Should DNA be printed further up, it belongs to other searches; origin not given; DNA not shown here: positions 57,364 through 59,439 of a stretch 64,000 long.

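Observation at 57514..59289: In-frame fusion of FtsA with ribulose-phosphate 3-epimerase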

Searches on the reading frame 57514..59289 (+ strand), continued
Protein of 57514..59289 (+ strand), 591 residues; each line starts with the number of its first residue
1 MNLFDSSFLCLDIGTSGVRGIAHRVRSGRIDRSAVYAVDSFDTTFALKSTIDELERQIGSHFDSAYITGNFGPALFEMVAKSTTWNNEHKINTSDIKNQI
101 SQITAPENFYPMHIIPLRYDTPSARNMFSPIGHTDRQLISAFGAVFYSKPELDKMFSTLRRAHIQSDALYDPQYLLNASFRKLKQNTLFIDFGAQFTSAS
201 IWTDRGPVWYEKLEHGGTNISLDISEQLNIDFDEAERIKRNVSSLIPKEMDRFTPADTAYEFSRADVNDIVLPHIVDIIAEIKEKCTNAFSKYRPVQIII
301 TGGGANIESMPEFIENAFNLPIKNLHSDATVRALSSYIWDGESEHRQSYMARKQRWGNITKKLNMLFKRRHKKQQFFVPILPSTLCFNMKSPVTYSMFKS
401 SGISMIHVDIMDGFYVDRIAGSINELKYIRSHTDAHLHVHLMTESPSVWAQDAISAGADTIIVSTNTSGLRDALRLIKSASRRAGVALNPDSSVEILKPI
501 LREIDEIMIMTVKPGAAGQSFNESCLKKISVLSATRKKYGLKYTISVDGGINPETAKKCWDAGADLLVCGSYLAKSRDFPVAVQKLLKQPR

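Call 13: search_protein_representatives(protein=window:57514-59286:+)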
Query: 591 residues. Proteins with E-value up to 0.001 (for the whole library): 12067; up to 1e-10: 5126; up to 1e-30: 56. The best 150 are listed.
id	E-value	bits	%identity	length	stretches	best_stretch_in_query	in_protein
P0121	1.3e-210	717.3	55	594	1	1-588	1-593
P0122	1.3e-195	667.8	63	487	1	1-455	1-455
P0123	1.6e-184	631.2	48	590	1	1-589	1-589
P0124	5.6e-177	606.3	45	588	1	1-588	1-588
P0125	1.0e-156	539.4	46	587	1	1-587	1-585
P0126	4.5e-150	517.5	43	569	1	22-588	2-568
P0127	8.5e-148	510.0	41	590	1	4-589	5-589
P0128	1.1e-144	499.7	44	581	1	1-588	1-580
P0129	6.0e-130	451.1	42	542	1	43-587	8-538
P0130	2.4e-129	449.1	49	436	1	159-588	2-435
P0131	7.6e-126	437.5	37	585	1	1-588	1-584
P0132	3.5e-108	379.2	56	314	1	277-588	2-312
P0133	1.4e-103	364.0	42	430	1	1-427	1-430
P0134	4.0e-103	362.5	52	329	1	1-328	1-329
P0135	7.4e-102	358.3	33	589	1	2-588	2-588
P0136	2.2e-101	356.8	36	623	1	2-588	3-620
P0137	4.4e-96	339.3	72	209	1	381-588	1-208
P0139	1.8e-82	294.4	31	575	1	1-588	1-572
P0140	5.6e-82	292.7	32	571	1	27-587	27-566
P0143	1.8e-75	271.2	33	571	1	6-588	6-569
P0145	1.5e-71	258.3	36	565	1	6-587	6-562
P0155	1.4e-37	146.1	41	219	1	395-586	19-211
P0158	2.9e-33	131.9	41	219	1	394-590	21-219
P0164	4.1e-32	128.1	42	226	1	398-575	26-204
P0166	6.5e-32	127.4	41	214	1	380-584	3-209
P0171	1.3e-31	126.4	41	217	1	398-578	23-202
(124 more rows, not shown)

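Call 24: find_encoding_contigs(protein=P0143, flank=10000, max_places=2)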
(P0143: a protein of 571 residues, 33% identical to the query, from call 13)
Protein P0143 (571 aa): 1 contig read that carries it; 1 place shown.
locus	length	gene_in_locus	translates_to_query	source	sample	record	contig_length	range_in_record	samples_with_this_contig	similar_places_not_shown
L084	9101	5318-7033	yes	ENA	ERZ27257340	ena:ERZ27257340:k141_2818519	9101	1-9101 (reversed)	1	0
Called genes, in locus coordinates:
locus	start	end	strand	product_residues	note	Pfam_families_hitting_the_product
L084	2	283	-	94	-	?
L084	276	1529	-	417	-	PF12704:MacB_PCD, PF02687:FtsX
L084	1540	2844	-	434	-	-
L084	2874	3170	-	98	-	-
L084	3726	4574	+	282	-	-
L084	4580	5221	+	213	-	-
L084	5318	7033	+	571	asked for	PF02491:SHS2_FTSA, PF00834:Ribul_P_3_epim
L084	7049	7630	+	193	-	PF01636:APH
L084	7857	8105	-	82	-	-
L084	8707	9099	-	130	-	?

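Call 25: find_encoding_contigs(protein=P0140, flank=10000, max_places=2)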
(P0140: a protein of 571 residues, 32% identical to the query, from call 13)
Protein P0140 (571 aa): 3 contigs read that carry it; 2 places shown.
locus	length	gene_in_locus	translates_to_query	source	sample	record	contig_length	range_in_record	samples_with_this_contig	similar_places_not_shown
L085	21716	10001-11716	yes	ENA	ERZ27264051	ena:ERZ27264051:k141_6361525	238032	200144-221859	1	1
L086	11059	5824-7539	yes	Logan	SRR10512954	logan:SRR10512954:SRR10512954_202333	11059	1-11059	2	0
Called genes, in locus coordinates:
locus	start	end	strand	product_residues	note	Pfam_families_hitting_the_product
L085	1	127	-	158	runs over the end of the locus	-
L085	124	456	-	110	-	PF00825:Ribonuclease_P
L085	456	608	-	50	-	PF00468:Ribosomal_L34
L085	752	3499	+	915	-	PF00521:DNA_topoisoIV, PF03989:DNA_gyraseA_C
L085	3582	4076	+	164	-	PF05656:DUF805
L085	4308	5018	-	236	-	PF00005:ABC_tran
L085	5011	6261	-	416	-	PF12704:MacB_PCD, PF02687:FtsX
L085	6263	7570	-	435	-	-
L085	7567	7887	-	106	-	-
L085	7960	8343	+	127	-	-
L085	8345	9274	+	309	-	PF00534:Glycos_transf_1 (weak)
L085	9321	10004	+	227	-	PF08478:POTRA_1 (weak), PF03799:FtsQ_DivIB_C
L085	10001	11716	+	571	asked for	PF02491:SHS2_FTSA (weak), PF11104:PilM_2 (weak), PF14450:FtsA, PF00834:Ribul_P_3_epim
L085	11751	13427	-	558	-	PF03485:Arg_tRNA_synt_N, PF00750:tRNA-synt_1d, PF05746:DALR_1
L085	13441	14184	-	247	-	PF01411:tRNA-synt_2c (weak), PF07973:tRNA_SAD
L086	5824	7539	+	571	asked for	PF02491:SHS2_FTSA (weak), PF11104:PilM_2 (weak), PF14450:FtsA, PF00834:Ribul_P_3_epim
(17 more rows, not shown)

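Call 27: search_solved_structures(query=A3, max_evalue=0.001)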
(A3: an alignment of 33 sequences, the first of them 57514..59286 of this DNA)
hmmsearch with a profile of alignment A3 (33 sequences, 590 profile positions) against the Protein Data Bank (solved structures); distinct sequences matched with E-value up to 0.001: 41.
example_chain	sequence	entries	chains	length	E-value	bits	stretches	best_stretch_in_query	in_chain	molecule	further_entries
2fli_A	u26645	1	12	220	3.8e-59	204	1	379-586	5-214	ribulose-phosphate 3-epimerase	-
1rpx_A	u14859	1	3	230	1.8e-46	162.1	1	378-584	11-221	PROTEIN (RIBULOSE-PHOSPHATE 3-EPIMERASE)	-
7b1w_J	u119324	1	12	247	2.6e-46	161.6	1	369-584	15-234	Ribulose-phosphate 3-epimerase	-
1tqj_A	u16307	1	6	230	2.1e-45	158.6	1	376-584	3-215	Ribulose-phosphate 3-epimerase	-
3ct7_A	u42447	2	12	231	1.2e-43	152.8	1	380-571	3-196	D-allulose-6-phosphate 3-epimerase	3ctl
3qc3_A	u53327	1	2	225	1.8e-37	132.4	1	378-588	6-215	D-ribulose-5-phosphate-3-epimerase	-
3ovp_A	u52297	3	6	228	1.9e-37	132.3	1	378-588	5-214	Ribulose-phosphate 3-epimerase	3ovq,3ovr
1h1y_A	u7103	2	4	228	3.1e-36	128.3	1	380-578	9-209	D-RIBULOSE-5-PHOSPHATE 3-EPIMERASE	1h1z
5umf_A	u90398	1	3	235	3.6e-36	128.1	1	373-583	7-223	Ribulose-phosphate 3-epimerase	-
3inp_A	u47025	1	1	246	1.3e-34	123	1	375-585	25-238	D-ribulose-phosphate 3-epimerase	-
4nu7_A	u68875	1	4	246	3.1e-34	121.7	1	380-578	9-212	Ribulose-phosphate 3-epimerase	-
7u5y_A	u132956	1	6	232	2.3e-33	118.8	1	372-584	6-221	Ribulose-phosphate 3-epimerase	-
7sbj_A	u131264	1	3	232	1e-32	116.7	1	372-577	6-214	Ribulose-phosphate 3-epimerase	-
1tqx_A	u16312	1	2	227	1.8e-31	112.6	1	380-581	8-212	D-ribulose-5-phosphate 3-epimerase, putative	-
7q6f_A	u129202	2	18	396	2.1e-25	92.5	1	9-324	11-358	Cell division protein FtsA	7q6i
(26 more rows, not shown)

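Call 35: predict_structure(alignment_id=A3)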
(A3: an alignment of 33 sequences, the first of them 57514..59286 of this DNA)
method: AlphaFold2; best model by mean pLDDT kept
length: 591 residues; sequences in the alignment: 33
mean_pLDDT: 91.8   pTM: 0.61
mean pLDDT of the five models: 91.8, 91.2, 90.8, 90.5, 90.3
residues with pLDDT >= 90: 480; 70-90: 88; 50-70: 14; < 50: 9
segments of 3 or more residues with pLDDT < 50: 368-375
pLDDT, mean of each block of 10 residues (from residue 1): 92 94 94 94 95 96 96 95 95 96 94 95 93 96 97 95 96 95 94 96 95 94 96 92 90 90 94 96 97 97 93 95 94 96 92 85 58 63 93 91 92 75 92 95 89 95 89 93 94 90 93 75 94 94 94 95 95 90 87 39
secondary structure, 60 per line:
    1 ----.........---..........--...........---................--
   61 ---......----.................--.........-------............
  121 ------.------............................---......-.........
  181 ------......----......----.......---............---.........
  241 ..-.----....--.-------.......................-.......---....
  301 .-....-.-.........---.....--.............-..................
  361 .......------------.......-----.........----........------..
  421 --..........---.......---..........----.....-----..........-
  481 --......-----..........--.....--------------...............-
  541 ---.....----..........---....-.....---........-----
elements in order: E5-13 E17-26 E29-39 H43-58 E64-69 E74-90 H93-101 E109-120 E134-148 H149-161 E165-170 H172-180 E187-192 E197-202 E207-213 H217-228 H232-242 H249-252 H264-285 H287-293 E297-301 H303-306 H310-318 E322-326 H329-341 H343-367 E380-383 H392-400 E405-412 H423-432 E436-442 H446-455 E460-464 H470-479 E483-488 H494-503 E506-510 H525-539 E544-548 H553-562 E566-569 H571-575 H579-586

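Call 38: find_encoding_contigs(protein=P0139, flank=10000, max_places=2)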
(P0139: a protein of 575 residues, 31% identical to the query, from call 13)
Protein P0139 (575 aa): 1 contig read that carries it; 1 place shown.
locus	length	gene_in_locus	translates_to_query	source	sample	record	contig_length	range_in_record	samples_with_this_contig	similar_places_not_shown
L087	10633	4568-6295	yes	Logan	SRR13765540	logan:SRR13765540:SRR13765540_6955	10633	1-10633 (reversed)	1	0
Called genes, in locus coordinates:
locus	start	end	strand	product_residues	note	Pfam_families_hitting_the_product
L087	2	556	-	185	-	?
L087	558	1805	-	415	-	PF12704:MacB_PCD, PF02687:FtsX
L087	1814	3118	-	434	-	-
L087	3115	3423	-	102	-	-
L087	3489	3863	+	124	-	-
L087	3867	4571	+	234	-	PF03799:FtsQ_DivIB_C (weak)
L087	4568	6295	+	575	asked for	PF00834:Ribul_P_3_epim (weak)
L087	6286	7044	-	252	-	-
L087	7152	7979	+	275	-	-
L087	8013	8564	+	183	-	PF09411:PagL (weak)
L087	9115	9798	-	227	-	PF03167:UDG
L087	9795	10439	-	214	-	-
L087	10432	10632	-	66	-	?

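Call 39: find_encoding_contigs(protein=P0135, flank=10000, max_places=2)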
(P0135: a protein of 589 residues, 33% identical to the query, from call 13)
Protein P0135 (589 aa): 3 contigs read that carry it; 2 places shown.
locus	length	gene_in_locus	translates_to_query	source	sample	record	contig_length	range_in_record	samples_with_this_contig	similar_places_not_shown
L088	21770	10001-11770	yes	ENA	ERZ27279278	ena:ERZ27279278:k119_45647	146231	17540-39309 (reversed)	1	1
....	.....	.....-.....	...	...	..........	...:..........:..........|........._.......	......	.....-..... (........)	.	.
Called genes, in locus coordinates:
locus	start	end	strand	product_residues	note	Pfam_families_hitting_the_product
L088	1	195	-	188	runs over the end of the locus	-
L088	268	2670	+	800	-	PF02518:HATPase_c, PF00204:DNA_gyraseB, PF01751:Toprim, PF00986:DNA_gyraseB_C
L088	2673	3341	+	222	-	-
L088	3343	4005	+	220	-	PF03167:UDG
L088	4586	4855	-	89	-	-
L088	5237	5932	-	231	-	PF02463:SMC_N, PF00005:ABC_tran, PF13304:AAA_21 (faint)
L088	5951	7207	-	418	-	PF12704:MacB_PCD, PF02687:FtsX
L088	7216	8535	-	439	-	-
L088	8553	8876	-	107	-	-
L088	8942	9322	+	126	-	-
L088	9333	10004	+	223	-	PF03799:FtsQ_DivIB_C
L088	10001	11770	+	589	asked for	PF00834:Ribul_P_3_epim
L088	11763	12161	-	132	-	PF02367:TsaE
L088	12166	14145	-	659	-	PF00270:DEAD (weak), PF04851:ResIII, PF17757:UvrB_inter, PF27431:UvrB_3rd, PF00271:Helicase_C, PF12344:UvrB, PF02151:UVR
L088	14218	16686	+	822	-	PF05170:AsmA (faint)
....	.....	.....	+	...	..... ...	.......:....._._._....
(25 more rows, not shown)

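Call 40: fold_search(model_id=the predicted structure, library=pdb)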
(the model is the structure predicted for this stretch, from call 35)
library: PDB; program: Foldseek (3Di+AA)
matches with E <= 10: 1789; with E <= 0.001: 866
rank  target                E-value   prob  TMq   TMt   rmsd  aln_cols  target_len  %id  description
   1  3wt0_D                1.5e-24  1.00  0.45  0.67   7.0       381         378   17  Crystal Structure Analysis of Cell Division Protein (released 2015-04-29)
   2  3wt0_C                2.1e-24  1.00  0.46  0.69   5.2       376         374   17  Crystal Structure Analysis of Cell Division Protein (released 2015-04-29)
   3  3wt0_A                3.1e-24  1.00  0.45  0.67   6.9       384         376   17  Crystal Structure Analysis of Cell Division Protein (released 2015-04-29)
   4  3wqt_C                6.7e-24  1.00  0.46  0.71   5.2       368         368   16  Staphylococcus aureus FtsA complexed with AMPPNP (released 2014-10-08)
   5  3wqu_B                5.5e-23  1.00  0.45  0.67   5.6       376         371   16  Staphylococcus aureus FtsA complexed with ATP (released 2014-10-08)
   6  3wqt_A                8.8e-23  1.00  0.42  0.63   7.5       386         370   17  Staphylococcus aureus FtsA complexed with AMPPNP (released 2014-10-08)
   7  1e4g                  9.4e-23  1.00  0.47  0.70   4.0       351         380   16  FtsA (ATP-bound form) from Thermotoga maritima (released 2000-10-18)
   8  3wqu_D                1.1e-22  1.00  0.44  0.66   7.4       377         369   16  Staphylococcus aureus FtsA complexed with ATP (released 2014-10-08)
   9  7q6i_B                1.3e-22  1.00  0.51  0.76   4.0       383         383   16  Vibrio maritimus FtsA 1-396 ATP and FtsN 1-29, bent tetramers in double filament arrangement (released 2022-09-21)
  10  7q6f_A                2.4e-22  1.00  0.50  0.75   4.0       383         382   16  Vibrio maritimus FtsA 1-396 ATP, double filament (released 2022-09-21)
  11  3wqt_D                3.2e-22  1.00  0.44  0.69   5.4       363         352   17  Staphylococcus aureus FtsA complexed with AMPPNP (released 2014-10-08)
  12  7q6g                  4.6e-22  1.00  0.48  0.70   5.0       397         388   13  Xenorhabdus poinarii FtsA 1-396 ADP (released 2022-09-21)
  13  3wqt_B                1.2e-21  1.00  0.43  0.72   7.1       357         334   18  Staphylococcus aureus FtsA complexed with AMPPNP (released 2014-10-08)
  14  4a2a_B                2.4e-21  1.00  0.47  0.71   4.3       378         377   15  Thermotoga maritima FtsA:FtsZ(336-351) (released 2012-04-25)
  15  4a2a_A                3.2e-21  1.00  0.47  0.72   3.8       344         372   16  Thermotoga maritima FtsA:FtsZ(336-351) (released 2012-04-25)
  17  2fli_A                6.4e-21  1.00  0.34  0.92   1.3       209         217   34  The crystal structure of D-ribulose 5-phosphate 3-epimerase from Streptococus pyogenes complexed with D-xylitol 5-phos (released 2006-03-07)
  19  2fli_L                9.1e-21  1.00  0.34  0.92   1.3       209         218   34  The crystal structure of D-ribulose 5-phosphate 3-epimerase from Streptococus pyogenes complexed with D-xylitol 5-phos (released 2006-03-07)
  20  2fli_C                9.1e-21  1.00  0.35  0.92   1.4       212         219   34  The crystal structure of D-ribulose 5-phosphate 3-epimerase from Streptococus pyogenes complexed with D-xylitol 5-phos (released 2006-03-07)
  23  2fli_E                2.5e-20  1.00  0.34  0.92   1.3       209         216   34  The crystal structure of D-ribulose 5-phosphate 3-epimerase from Streptococus pyogenes complexed with D-xylitol 5-phos (released 2006-03-07)
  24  2fli_G                2.5e-20  1.00  0.35  0.92   1.4       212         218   34  The crystal structure of D-ribulose 5-phosphate 3-epimerase from Streptococus pyogenes complexed with D-xylitol 5-phos (released 2006-03-07)
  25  2fli_B                7.6e-20  1.00  0.35  0.93   1.4       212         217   34  The crystal structure of D-ribulose 5-phosphate 3-epimerase from Streptococus pyogenes complexed with D-xylitol 5-phos (released 2006-03-07)
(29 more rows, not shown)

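Call 44: find_homologous_proteins(query=P0135, max_evalue=1e-20)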
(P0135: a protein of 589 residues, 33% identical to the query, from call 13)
Query P0135 (589 aa): 3 proteins with E <= 1e-20 among 8000 candidates.
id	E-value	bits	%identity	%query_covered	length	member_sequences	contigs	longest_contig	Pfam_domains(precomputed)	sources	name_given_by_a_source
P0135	0.0e+0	1263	100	100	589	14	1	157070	PF00834.26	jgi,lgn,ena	-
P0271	6.0e-275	931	75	100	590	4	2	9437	PF00834.26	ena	-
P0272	9.1e-89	317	30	100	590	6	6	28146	PF14450.13,PF00834.26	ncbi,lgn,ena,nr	ncbi:MAG: ribulose-phosphate 3-epimerase [Alphaproteobacteria bacterium]|nr:ribulose-phosphate 3-epi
